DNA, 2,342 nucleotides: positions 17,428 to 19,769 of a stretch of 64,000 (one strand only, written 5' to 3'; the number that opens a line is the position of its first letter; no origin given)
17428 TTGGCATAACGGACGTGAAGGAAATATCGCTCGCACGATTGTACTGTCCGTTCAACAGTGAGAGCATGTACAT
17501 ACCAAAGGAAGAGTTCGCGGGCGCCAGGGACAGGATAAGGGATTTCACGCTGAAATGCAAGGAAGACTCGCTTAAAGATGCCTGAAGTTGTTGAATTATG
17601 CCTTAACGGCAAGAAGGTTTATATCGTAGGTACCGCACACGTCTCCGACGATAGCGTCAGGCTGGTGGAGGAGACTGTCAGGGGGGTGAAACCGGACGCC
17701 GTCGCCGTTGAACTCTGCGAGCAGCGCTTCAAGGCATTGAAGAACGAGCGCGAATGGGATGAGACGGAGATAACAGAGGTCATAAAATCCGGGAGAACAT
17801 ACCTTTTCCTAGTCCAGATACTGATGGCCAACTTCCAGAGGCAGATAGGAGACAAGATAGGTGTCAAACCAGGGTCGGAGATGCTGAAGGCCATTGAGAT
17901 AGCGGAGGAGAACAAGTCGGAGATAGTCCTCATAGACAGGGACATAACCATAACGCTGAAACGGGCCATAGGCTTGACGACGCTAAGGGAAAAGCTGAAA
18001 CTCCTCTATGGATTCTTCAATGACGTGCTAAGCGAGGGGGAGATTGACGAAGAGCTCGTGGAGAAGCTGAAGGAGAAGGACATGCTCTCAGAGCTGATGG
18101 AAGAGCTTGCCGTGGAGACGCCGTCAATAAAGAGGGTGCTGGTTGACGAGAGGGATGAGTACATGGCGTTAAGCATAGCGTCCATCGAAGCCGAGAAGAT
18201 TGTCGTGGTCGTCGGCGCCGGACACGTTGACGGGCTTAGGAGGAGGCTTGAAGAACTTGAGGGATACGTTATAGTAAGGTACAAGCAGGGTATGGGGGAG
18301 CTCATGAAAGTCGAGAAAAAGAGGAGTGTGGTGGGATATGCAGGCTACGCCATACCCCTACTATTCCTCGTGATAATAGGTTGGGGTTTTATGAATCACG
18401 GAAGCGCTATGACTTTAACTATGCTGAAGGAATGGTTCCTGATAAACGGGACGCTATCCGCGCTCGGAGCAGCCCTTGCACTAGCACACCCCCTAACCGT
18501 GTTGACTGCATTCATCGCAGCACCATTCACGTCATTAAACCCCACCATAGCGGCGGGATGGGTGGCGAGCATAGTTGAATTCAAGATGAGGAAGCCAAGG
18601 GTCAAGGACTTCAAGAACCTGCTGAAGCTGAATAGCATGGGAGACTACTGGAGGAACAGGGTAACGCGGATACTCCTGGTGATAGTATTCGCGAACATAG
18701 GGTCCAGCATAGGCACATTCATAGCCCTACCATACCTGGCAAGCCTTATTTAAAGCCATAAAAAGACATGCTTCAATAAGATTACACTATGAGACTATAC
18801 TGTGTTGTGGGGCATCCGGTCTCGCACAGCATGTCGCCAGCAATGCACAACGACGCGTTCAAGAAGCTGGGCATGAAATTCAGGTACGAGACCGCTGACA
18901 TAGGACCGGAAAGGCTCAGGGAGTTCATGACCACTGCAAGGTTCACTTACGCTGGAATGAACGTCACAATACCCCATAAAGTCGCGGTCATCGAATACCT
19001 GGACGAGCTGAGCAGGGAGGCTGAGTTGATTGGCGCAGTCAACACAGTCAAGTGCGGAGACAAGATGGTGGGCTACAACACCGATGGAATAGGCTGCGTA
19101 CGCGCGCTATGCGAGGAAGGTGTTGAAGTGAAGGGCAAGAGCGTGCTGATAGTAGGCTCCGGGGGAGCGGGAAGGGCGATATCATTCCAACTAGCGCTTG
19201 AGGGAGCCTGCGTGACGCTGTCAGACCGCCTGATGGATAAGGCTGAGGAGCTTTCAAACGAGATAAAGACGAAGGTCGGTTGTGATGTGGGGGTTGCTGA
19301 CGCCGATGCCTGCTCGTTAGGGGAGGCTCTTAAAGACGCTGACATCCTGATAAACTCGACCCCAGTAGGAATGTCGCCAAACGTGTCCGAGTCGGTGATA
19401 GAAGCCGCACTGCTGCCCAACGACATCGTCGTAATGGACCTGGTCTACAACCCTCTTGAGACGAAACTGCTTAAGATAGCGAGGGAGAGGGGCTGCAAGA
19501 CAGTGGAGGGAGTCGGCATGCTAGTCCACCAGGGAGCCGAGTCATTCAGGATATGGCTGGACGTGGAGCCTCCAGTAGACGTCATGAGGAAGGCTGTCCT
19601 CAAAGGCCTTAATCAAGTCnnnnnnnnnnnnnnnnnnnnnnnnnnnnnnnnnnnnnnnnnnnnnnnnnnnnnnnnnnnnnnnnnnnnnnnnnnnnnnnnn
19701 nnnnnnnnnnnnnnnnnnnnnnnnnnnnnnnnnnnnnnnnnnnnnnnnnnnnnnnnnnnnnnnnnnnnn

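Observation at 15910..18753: Translationally coupled operon: three paralogous secreted glutaredoxin-fold proteins plus a TraB/Tiki-like membrane protein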

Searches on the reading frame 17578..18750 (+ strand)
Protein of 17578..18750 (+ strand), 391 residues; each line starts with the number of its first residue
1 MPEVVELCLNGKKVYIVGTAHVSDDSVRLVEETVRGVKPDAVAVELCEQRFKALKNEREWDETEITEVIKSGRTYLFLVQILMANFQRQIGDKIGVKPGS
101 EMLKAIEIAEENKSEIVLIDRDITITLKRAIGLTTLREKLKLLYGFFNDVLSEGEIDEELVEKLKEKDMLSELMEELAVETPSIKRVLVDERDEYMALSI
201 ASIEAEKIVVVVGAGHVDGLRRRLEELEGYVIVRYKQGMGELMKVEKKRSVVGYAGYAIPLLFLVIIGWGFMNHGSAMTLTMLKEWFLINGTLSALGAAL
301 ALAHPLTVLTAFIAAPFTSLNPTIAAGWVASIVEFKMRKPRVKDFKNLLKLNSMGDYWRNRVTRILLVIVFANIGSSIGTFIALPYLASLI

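Call 4: search_protein_families(library=pfam, proteins=[window:17578-18750:+], max_evalue=1)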
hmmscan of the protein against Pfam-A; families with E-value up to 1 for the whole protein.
window:17578-18750:+ (391 aa): 5 families
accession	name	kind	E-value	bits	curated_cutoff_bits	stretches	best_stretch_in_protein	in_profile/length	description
PF01963.22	TraB_PrgY_gumN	-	1.3e-34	120.7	26.8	1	10-227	8-254/263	TraB/PrgY/gumN family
PF18934.5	DUF5682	-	0.04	12.7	26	1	162-224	140-209/727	Family of unknown function (DUF5682)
PF04187.18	Cofac_haem_bdg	-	0.048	14.1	27.7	1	192-218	175-204/213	Haem-binding uptake, Tiki superfamily, ChaN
PF25078.1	DUF7801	-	0.091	13.4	33.2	1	158-229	74-144/155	Domain of unknown function (DUF7801)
PF20542.4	DUF6757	-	0.17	12.5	27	0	159-180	30-51/54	Family of unknown function (DUF6757)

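Call 13: find_related_loci(query=window:17578-18750:+, collection=genome_contigs, flank=7000)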
Query window:17578-18750:+ (391 aa) in genome_contigs; peptide patterns used: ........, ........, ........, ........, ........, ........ (x = any residue, [..] = any of these).
106 stretches matched a pattern; 25 encode a relative of the query (tblastn E <= 1e-3); 25 distinct loci.
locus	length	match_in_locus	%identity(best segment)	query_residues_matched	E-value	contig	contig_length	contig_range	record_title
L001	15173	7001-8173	79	1-391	0e+0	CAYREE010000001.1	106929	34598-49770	MAG TPA_asm: uncultured archaeon isolate SRP077602_co7_59 genome assembly, contig: NODE_529_length_106929_cov_5.213111,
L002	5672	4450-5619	55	1-391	2e-138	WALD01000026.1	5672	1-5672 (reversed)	MAG: Candidatus Altiarchaeota archaeon isolate S014_51_esom k151_178888, whole genome shotgun sequence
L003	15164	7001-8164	55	1-391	1e-135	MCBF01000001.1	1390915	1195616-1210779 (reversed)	MAG: Candidatus Altiarchaeales archaeon IMC4 isolate IMC4_SM1 MSIBFv1_B, whole genome shotgun sequence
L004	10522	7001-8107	50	11-387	1e-121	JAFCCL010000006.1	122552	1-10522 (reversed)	MAG: Candidatus Iainarchaeum archaeon isolate AB_3033_Bin_170 AB_3033_Bin_170_scaffold_231, whole genome shotgun sequenc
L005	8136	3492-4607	51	12-391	3e-121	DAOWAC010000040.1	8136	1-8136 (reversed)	MAG TPA_asm: Chloroflexota bacterium isolate CSMAG_1825 CSMAG_1825_k141_5679635_length_8136_cov_8.0000, whole genome sho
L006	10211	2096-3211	50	12-391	2e-119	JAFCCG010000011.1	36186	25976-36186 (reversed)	MAG: Chloroflexi bacterium isolate AB_1215_Bin_59 AB_1215_Bin_59.fna_scaffold_1756, whole genome shotgun sequence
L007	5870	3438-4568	52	7-391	4e-118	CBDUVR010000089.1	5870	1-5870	MAG TPA_asm: uncultured archaeon isolate SRR21487743_concoct_152 genome assembly, contig: ERZ25748485.6156, whole genome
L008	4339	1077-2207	52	7-391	1e-118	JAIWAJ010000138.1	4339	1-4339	MAG: Methanosarcinales archaeon isolate SFP3_US_04_2 NODE_10760_length_4375_cov_2.233286, whole genome shotgun sequence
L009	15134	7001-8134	47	6-391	2e-113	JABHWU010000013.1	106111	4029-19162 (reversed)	MAG: Deltaproteobacteria bacterium isolate SI047_bin2 k141_1336536, whole genome shotgun sequence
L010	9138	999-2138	49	6-391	2e-112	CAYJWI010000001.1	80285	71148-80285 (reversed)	MAG TPA_asm: uncultured archaeon isolate ERP125453_co1_517 genome assembly, contig: NODE_161_length_80285_cov_11.544547,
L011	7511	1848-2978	51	7-391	1e-109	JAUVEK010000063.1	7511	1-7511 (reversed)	MAG: Candidatus Nanohalarchaeota archaeon isolate CSMAG_321 CSMAG_321_k141_556495_length_7511_cov_16.1927, whole genome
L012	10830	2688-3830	48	4-390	2e-107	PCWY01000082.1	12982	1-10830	MAG: Candidatus Diapherotrites archaeon CG11_big_fil_rev_8_21_14_0_20_37_9 CG11_8_21_14_0.20_scaffold_2952_c, whole geno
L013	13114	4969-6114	48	3-391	2e-106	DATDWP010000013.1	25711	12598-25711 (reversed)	MAG TPA_asm: archaeon isolate SMAG_U8115 k141_1179820, whole genome shotgun sequence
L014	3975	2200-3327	46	13-390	1e-106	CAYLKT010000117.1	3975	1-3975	MAG TPA_asm: uncultured Thermoplasmatales archaeon isolate binchicken_co122_15 genome assembly, contig: NODE_26454_lengt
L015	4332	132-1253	48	12-391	6e-101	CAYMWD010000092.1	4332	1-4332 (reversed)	MAG TPA_asm: uncultured archaeon isolate SRP178699_co1_12 genome assembly, contig: NODE_30824_length_4332_cov_4.053075,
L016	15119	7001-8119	42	9-390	7e-98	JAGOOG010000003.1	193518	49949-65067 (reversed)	MAG: Deltaproteobacteria bacterium isolate Go_SlDig_bin_434 Go_SlDig_108_length_193518_cov_124.561055, whole genome shot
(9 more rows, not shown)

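Call 58: search_protein_families(library=ncbifam, proteins=[window:17578-18750:+], max_evalue=0.1)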
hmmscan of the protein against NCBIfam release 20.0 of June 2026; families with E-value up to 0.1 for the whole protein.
window:17578-18750:+ (391 aa): 2 families
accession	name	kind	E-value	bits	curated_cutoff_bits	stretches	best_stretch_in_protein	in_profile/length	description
TIGR00261.1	traB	subfamily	2.1e-115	385.7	178.35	1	10-389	2-377/380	TraB family protein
NF045664.1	XdhC_rel_AOR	equivalog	0.017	14.4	350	0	167-218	155-206/346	XdhC family aldehyde oxidoreductase maturation factor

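Call 87: search_protein_families(library=pfam, proteins=[L016:4327-5796:+, L016:3368-4327:+, L016:6070-6918:+, L016:5997-6407:+, L016:8139-8936:-, L016:8845-10485:+], max_evalue=0.001)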
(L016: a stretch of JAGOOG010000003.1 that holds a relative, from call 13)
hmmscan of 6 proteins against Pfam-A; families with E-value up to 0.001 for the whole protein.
L016:4327-5796:+ (490 aa): 2 families
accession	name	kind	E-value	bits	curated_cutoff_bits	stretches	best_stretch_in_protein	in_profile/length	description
PF20154.4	LNT_N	-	1.6e-35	123.1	27.1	1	10-170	1-158/159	Apolipoprotein N-acyltransferase N-terminal domain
PF00795.27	CN_hydrolase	-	3e-33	115.7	23.2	1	213-450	2-247/256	Carbon-nitrogen hydrolase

L016:3368-4327:+ (320 aa): 2 families
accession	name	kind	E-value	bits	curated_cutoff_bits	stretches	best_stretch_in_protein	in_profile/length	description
PF03471.22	CorC_HlyC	-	1.3e-23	83.2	27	1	240-312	4-78/81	Transporter associated domain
PF00571.33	CBS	-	1.7e-18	67.1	24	2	101-157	1-54/57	CBS domain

L016:6070-6918:+ (283 aa): 2 families
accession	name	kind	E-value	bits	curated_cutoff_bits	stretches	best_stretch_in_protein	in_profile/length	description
PF00472.26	RF-1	-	4.3e-45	152.8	35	1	135-244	2-116/116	RF-1 domain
PF03462.23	PCRF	-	3.9e-43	148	24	1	5-126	69-194/194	PCRF domain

L016:5997-6407:+ (137 aa): 0 families

L016:8139-8936:- (265 aa): 2 families
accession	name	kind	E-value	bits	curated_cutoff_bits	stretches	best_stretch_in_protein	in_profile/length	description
PF00149.33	Metallophos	-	1.5e-10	42.3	21.5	1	56-232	5-190/191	Calcineurin-like phosphoesterase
PF12850.12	Metallophos_2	-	2.6e-07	31.2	27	1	56-234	5-120/154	Calcineurin-like phosphoesterase superfamily domain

L016:8845-10485:+ (547 aa): 4 families
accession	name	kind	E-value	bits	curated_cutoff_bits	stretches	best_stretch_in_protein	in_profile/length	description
PF01551.29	Peptidase_M23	-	6.5e-32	110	28.7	1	406-502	2-96/96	Peptidase family M23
PF19425.4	Csd3_N2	-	1.9e-12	47.6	27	1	274-393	7-121/122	Csd3 second domain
PF04225.17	LysM_OapA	-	2.5e-05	24.8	22.3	0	181-241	4-62/85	Opacity-associated protein A LysM-like domain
PF01476.26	LysM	-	0.00082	19.7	20.9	0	184-208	3-27/43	LysM domain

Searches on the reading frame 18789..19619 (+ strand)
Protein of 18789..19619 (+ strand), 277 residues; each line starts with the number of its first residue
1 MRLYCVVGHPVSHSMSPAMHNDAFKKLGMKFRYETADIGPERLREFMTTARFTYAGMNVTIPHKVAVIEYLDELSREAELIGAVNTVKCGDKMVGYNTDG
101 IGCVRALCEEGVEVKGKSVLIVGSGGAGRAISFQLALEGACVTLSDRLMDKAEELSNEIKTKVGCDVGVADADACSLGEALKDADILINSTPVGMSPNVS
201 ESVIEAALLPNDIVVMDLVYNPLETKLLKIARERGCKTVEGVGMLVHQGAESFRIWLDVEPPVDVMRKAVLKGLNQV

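Call 4: search_protein_families(library=pfam, proteins=[window:18789-19619:+], max_evalue=1)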
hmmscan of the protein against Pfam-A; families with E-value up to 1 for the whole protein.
window:18789-19619:+ (277 aa): 16 families
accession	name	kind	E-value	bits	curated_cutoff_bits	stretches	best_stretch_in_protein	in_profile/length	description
PF08501.16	Shikimate_dh_N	-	1.5e-29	102.5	27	1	6-87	1-83/83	Shikimate dehydrogenase substrate binding domain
PF18317.6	SDH_C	-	2.3e-15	56.4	25.8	1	241-271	1-31/31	Shikimate 5'-dehydrogenase C-terminal domain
PF02882.25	THF_DHG_CYH_C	-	1.7e-05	24.6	27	1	101-153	21-74/160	Tetrahydrofolate dehydrogenase/cyclohydrolase, NAD(P)-binding domain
PF03435.24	Sacchrp_dh_NADP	-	2.5e-05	25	25.1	1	119-206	1-91/129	Saccharopine dehydrogenase NADP binding domain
PF01488.26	Shikimate_DH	-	3.3e-05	24.4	24.3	1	113-208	9-99/138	Shikimate / quinate 5-dehydrogenase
PF03807.23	F420_oxidored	-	0.00013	22.9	21.6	1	119-215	2-89/94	NADP oxidoreductase coenzyme F420-dependent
PF00106.31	adh_short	-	0.0002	21.3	26.6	1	117-175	1-64/195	short chain dehydrogenase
PF01262.27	AlaDh_PNT_C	-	0.00099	19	23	1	111-191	22-100/214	Alanine dehydrogenase/PNT, C-terminal domain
PF02826.25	2-Hacid_dh_C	-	0.0018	18.1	25.1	1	110-178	30-98/178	D-isomer specific 2-hydroxyacid dehydrogenase, NAD binding domain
PF02056.22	Glyco_hydro_4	-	0.0077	16.3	23.2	1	137-197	26-87/183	Family 4 glycosyl hydrolase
PF02737.24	3HCDH_N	-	0.015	15.6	22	1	119-181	2-64/180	3-hydroxyacyl-CoA dehydrogenase, NAD binding domain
PF07991.19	KARI_N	-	0.025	14.6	20.6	1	114-216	2-93/165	Acetohydroxy acid isomeroreductase, NADPH-binding domain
PF02558.23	ApbA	-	0.031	14.3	22.2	1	119-158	1-39/150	Ketopantoate reductase PanE/ApbA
PF13241.12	NAD_binding_7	-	0.036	15.1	22.1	1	112-206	3-81/104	Putative NAD(P)-binding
PF01210.29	NAD_Gly3P_dh_N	-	0.081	13.3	23.1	1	119-204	2-90/158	NAD-dependent glycerol-3-phosphate dehydrogenase N-terminus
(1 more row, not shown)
